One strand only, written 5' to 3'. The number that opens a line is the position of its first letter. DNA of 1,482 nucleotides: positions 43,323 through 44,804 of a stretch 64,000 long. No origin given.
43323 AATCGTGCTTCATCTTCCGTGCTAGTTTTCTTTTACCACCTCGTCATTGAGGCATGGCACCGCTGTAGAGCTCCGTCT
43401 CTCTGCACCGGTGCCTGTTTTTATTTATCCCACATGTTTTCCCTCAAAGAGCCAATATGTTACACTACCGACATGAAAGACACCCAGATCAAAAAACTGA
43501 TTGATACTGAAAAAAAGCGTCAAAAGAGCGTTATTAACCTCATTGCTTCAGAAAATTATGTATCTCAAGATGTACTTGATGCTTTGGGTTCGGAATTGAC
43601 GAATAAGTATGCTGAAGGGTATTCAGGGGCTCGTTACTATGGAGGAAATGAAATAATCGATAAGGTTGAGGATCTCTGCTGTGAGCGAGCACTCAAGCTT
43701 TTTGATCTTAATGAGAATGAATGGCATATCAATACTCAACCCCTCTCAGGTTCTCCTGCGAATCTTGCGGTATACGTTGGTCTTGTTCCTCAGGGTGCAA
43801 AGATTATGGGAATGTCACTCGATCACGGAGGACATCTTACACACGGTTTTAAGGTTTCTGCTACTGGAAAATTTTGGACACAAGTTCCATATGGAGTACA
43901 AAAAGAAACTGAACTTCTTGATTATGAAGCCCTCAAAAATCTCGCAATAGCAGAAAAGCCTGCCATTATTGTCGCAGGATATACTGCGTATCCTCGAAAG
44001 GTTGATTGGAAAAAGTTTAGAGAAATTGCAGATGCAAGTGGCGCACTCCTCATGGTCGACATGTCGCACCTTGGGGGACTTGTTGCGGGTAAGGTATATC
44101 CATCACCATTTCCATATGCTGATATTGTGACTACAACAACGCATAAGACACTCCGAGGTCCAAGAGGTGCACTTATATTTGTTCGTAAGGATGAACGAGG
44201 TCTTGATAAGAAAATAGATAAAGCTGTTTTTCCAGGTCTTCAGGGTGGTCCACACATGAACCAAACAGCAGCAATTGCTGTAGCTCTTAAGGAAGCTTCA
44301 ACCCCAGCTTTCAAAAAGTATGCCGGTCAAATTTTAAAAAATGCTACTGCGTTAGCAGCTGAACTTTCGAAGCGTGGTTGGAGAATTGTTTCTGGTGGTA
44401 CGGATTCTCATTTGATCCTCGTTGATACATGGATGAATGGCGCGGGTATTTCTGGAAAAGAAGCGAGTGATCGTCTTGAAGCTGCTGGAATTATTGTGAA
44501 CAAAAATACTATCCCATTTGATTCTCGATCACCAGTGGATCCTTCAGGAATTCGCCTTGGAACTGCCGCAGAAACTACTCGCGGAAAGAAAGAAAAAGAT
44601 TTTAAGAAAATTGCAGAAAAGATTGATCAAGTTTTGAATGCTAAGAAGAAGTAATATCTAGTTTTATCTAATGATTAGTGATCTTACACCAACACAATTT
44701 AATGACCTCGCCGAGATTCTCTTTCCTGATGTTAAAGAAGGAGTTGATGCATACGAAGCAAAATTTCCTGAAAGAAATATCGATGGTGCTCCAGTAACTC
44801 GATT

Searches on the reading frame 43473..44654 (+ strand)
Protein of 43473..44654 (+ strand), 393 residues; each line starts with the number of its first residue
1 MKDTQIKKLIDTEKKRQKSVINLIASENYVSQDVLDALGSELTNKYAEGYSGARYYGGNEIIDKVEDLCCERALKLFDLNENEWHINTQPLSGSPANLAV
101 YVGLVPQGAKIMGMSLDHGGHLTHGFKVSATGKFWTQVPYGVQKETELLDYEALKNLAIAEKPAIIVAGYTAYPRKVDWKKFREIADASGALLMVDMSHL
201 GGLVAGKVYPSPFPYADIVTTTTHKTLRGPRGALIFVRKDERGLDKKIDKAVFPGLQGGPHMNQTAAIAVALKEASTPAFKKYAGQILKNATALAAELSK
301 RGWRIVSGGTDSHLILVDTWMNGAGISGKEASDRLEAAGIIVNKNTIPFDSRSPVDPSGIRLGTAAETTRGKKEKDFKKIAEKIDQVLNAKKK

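Call 10: find_related_loci(query=window:43473-44654:+, collection=genome_contigs, flank=4000)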
Query window:43473-44654:+ (393 aa) in genome_contigs; peptide patterns used: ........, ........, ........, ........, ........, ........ (x = any residue, [..] = any of these).
599 stretches matched a pattern (row limit reached: there are more); 474 encode a relative of the query (tblastn E <= 1e-3); the best 80 are kept; 80 distinct loci.
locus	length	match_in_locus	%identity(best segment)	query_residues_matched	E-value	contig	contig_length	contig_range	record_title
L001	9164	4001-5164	81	1-388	0e+0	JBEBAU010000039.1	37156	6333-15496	MAG: Candidatus Parcubacteria bacterium isolate arikareeriver_2019_sw_WHONDRS-S19S_0023_B_bin.2 scaffold_1487873, whole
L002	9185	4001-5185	79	1-388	0e+0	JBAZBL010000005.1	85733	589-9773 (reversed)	MAG: Candidatus Paceibacterota bacterium isolate SO_2017_GW1_111 NODE_1708_length_85733_cov_1.515969_OW334_2017, whole g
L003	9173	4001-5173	79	1-391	0e+0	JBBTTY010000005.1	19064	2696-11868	MAG: Patescibacteria group bacterium isolate H51-bin043_1 H51_bin043_1_000000000005, whole genome shotgun sequence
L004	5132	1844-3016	79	1-391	0e+0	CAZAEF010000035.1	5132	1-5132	MAG TPA_asm: uncultured Candidatus Saccharibacteria bacterium isolate ERP113451_co3_412 genome assembly, contig: NODE_16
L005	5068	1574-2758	79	1-388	0e+0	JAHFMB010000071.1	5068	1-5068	MAG: Candidatus Taylorbacteria bacterium isolate nzgw447 NODE_35676_length_5069_cov_3.017987, whole genome shotgun seque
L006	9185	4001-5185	79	1-388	0e+0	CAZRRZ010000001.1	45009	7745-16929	MAG TPA_asm: uncultured Candidatus Saccharibacteria bacterium isolate SRP286056_co2_115 genome assembly, contig: NODE_95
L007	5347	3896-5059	78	1-388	0e+0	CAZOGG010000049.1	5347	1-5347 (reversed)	MAG TPA_asm: uncultured Candidatus Saccharibacteria bacterium isolate SRP286056_co3_452 genome assembly, contig: NODE_22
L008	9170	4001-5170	79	1-392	0e+0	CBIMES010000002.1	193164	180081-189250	MAG TPA_asm: uncultured bacterium isolate SRR16817029_binner123_Refined_20 genome assembly, contig: ERZ27393973.28, whol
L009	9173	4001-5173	78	1-391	0e+0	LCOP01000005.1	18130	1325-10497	MAG: Parcubacteria group bacterium GW2011_GWA1_47_8 UY07_C0005, whole genome shotgun sequence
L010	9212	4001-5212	76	1-391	0e+0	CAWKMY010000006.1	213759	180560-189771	MAG: uncultured bacterium isolate MFD01223.bin.2.47 genome assembly, contig: contig_8201, whole genome shotgun sequence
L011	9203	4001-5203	75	1-392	0e+0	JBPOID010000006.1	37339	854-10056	MAG: Candidatus Tayloriibacteriota bacterium isolate MAG_71 c_000000444524, whole genome shotgun sequence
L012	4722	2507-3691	76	1-388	0e+0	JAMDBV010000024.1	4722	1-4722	MAG: Patescibacteria group bacterium isolate FK_Sedi_B_Bin.203 NODE_79549_length_4722_cov_1.64954, whole genome shotgun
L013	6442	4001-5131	79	1-377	0e+0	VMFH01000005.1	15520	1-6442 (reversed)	MAG: Parcubacteria group bacterium Gr01-1014_72 G01um101472_scaffold_2011, whole genome shotgun sequence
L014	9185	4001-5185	76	1-388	0e+0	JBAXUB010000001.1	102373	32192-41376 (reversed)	MAG: Candidatus Taylorbacteria bacterium isolate ELA650 MAG650_1, whole genome shotgun sequence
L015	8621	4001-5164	78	1-388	0e+0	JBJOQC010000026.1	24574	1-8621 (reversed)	MAG: Candidatus Parcubacteria bacterium isolate whiteclaycreek2_2019_sw_WHONDRS-S19S_0038_B_bin.23 scaffold_1343771, who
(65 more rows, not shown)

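Call 19: find_related_loci(query=window:43473-44654:+, collection=metagenome_contigs, flank=2500)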
Query window:43473-44654:+ (393 aa) in metagenome_contigs; peptide patterns used: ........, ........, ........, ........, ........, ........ (x = any residue, [..] = any of these).
600 stretches matched a pattern (row limit reached: there are more); 361 encode a relative of the query (tblastn E <= 1e-3); the best 80 are kept; 80 distinct loci.
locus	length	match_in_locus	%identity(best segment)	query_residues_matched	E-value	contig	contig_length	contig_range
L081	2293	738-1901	80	1-388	0e+0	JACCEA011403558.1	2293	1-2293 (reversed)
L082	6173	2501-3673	79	1-391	0e+0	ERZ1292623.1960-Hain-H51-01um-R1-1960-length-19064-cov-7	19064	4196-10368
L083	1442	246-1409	79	1-388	0e+0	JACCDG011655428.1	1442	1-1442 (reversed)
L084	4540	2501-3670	78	1-390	0e+0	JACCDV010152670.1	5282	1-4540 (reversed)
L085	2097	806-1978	78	1-391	0e+0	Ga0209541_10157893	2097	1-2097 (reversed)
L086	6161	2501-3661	79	1-388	0e+0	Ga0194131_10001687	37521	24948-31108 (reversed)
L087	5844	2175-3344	78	1-390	0e+0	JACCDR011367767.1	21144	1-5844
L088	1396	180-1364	78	1-388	0e+0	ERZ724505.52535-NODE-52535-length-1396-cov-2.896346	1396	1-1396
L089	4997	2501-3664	78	1-388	0e+0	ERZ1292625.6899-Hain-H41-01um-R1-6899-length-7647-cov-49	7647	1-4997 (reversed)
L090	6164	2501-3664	78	1-388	0e+0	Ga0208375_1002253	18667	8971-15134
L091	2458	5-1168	78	1-388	0e+0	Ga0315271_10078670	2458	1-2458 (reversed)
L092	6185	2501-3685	77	1-388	0e+0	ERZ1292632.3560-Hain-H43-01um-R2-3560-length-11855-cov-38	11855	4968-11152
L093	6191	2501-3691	76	1-391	0e+0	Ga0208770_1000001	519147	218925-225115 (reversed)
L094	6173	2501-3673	77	1-393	0e+0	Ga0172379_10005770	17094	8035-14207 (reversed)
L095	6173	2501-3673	76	1-391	0e+0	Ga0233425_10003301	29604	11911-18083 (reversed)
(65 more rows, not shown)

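Call 30: find_homologous_proteins(query=window:43473-44654:+, max_evalue=1e-100)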
Query window:43473-44654:+ (393 aa): 7967 proteins with E <= 1e-100 among 8000 candidates; the best 120 are listed.
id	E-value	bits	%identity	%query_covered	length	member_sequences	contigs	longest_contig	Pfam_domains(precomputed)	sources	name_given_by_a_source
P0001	3.5e-260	880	100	100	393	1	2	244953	PF00464.26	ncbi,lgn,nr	ncbi:MAG: serine hydroxymethyltransferase [Candidatus Taylorbacteria bacterium]|nr:serine hydroxymet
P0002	1.2e-259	879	100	100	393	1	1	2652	PF00464.26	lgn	-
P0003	5.5e-211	718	81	99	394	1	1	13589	PF00464.26,PF00155.28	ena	-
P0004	5.7e-211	718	81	99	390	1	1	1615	PF00464.26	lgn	-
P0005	1.6e-209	714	81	99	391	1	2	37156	PF00464.26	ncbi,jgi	ncbi:MAG: glycine hydroxymethyltransferase [Candidatus Parcubacteria bacterium]|jgi:glycine hydroxym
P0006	1.2e-208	711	79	99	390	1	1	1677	PF00464.26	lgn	-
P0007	1.9e-207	707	79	99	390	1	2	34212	PF00464.26,PF00155.28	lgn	-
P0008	1.9e-207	707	81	99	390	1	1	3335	PF00464.26,PF00155.28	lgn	-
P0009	2.0e-207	707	80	99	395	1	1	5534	PF00464.26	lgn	-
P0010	2.2e-207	707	80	99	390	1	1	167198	PF00464.26,PF00155.28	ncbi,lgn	-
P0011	4.7e-207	706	80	99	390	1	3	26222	PF00464.26,PF00155.28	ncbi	-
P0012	5.0e-207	705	80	99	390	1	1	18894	PF00464.26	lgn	-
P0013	1.7e-206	704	80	99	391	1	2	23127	PF00464.26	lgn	-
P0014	1.7e-206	704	80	99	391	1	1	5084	PF00464.26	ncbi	-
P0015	1.7e-206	704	79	99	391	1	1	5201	PF00464.26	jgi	jgi:glycine hydroxymethyltransferase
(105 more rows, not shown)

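Call 31: find_encoding_contigs(protein=P0002, flank=2000, max_places=4)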
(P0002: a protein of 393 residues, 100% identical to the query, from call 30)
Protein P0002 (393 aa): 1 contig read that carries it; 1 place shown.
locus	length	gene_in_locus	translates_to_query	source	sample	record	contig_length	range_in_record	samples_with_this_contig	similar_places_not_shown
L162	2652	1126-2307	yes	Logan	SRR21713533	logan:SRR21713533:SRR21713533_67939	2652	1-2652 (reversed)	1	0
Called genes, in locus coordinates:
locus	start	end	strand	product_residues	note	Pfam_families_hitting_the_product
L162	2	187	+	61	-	?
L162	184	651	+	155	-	PF00293:NUDIX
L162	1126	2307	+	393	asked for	PF00464:SHMT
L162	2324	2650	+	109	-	?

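Call 32: find_encoding_contigs(protein=P0003, flank=2500, max_places=3)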
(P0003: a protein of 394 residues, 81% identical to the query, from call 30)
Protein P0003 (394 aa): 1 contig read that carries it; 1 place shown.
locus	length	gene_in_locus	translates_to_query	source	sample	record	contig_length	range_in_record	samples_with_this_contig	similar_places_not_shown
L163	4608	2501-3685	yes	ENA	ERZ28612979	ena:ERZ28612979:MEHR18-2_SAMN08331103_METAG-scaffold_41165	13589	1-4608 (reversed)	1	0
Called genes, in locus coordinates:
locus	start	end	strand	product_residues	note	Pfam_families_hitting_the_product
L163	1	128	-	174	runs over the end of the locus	PF00186:DHFR_1, PF01872:RibD_C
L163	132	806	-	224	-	PF22769:DCD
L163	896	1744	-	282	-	PF00303:Thymidylat_synt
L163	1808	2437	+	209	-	PF13521:AAA_28 (weak), PF01712:dNK (weak), PF02223:Thymidylate_kin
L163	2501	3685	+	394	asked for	PF00464:SHMT, PF00155:Aminotran_1_2 (weak)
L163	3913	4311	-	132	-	-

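Call 33: find_encoding_contigs(protein=P0010, flank=2500, max_places=3)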
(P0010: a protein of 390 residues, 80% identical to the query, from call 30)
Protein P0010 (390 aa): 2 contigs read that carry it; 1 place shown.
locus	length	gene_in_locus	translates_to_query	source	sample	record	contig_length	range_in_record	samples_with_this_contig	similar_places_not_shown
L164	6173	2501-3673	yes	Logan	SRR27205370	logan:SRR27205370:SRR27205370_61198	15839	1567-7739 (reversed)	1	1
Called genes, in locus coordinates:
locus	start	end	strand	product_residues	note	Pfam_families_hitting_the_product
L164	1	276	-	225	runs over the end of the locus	PF22769:DCD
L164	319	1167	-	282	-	PF00303:Thymidylat_synt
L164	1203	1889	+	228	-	PF02223:Thymidylate_kin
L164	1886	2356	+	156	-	PF00293:NUDIX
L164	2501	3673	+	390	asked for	PF00464:SHMT, PF00155:Aminotran_1_2 (weak)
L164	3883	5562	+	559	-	PF03485:Arg_tRNA_synt_N, PF00750:tRNA-synt_1d, PF05746:DALR_1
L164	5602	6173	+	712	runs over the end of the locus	?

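Call 71: find_encoding_contigs(protein=P0007, flank=1500, max_places=2)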
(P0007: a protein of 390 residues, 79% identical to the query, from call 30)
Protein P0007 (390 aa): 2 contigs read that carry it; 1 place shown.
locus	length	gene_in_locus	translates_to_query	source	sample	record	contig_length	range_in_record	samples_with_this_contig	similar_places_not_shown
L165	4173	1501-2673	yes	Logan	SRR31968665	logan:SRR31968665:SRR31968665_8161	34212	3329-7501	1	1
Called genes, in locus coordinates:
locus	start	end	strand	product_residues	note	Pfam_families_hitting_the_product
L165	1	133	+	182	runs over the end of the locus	-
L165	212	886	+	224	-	PF02223:Thymidylate_kin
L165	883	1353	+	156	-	PF00293:NUDIX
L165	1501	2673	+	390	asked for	PF00464:SHMT, PF00155:Aminotran_1_2 (weak)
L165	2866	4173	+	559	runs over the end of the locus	PF03485:Arg_tRNA_synt_N, PF00750:tRNA-synt_1d, PF05746:DALR_1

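Call 72: find_encoding_contigs(protein=P0008, flank=1500, max_places=2)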
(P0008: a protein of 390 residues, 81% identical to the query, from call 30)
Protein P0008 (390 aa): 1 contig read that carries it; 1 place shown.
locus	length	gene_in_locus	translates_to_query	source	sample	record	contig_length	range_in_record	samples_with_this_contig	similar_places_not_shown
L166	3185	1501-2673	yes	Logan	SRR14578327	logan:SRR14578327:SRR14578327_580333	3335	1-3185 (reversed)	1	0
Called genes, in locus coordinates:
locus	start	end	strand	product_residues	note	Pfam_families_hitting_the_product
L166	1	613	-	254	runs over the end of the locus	?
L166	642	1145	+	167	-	PF00383:dCMP_cyt_deam_1, PF14437:MafB19-deam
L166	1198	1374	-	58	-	-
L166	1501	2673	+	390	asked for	PF00464:SHMT, PF00155:Aminotran_1_2 (weak)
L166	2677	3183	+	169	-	?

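Call 73: find_encoding_contigs(protein=P0009, flank=1500, max_places=2)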
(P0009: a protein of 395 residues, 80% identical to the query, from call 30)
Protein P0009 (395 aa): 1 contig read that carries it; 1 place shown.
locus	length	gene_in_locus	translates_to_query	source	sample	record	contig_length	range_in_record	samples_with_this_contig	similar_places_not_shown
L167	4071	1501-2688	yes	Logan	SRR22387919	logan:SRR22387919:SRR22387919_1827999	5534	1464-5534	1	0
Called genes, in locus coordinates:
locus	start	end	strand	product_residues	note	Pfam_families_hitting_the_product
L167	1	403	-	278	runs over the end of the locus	PF00303:Thymidylat_synt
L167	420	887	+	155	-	PF00383:dCMP_cyt_deam_1, PF14437:MafB19-deam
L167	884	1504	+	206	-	PF02223:Thymidylate_kin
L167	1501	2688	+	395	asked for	PF00464:SHMT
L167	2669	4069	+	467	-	?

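Call 74: find_encoding_contigs(protein=P0012, flank=1500, max_places=2)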
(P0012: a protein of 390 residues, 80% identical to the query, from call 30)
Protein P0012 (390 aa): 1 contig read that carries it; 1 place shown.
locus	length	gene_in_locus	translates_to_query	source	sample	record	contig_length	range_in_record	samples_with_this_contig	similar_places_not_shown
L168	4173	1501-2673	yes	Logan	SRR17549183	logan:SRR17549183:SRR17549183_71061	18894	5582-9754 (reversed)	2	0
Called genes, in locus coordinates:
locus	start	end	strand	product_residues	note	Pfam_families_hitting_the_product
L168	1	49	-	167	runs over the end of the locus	PF11969:DcpS_C (weak)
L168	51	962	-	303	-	PF00303:Thymidylat_synt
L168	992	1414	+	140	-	PF00692:dUTPase, PF22769:DCD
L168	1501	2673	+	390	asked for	PF00464:SHMT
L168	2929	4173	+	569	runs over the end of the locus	PF03485:Arg_tRNA_synt_N, PF00750:tRNA-synt_1d, PF05746:DALR_1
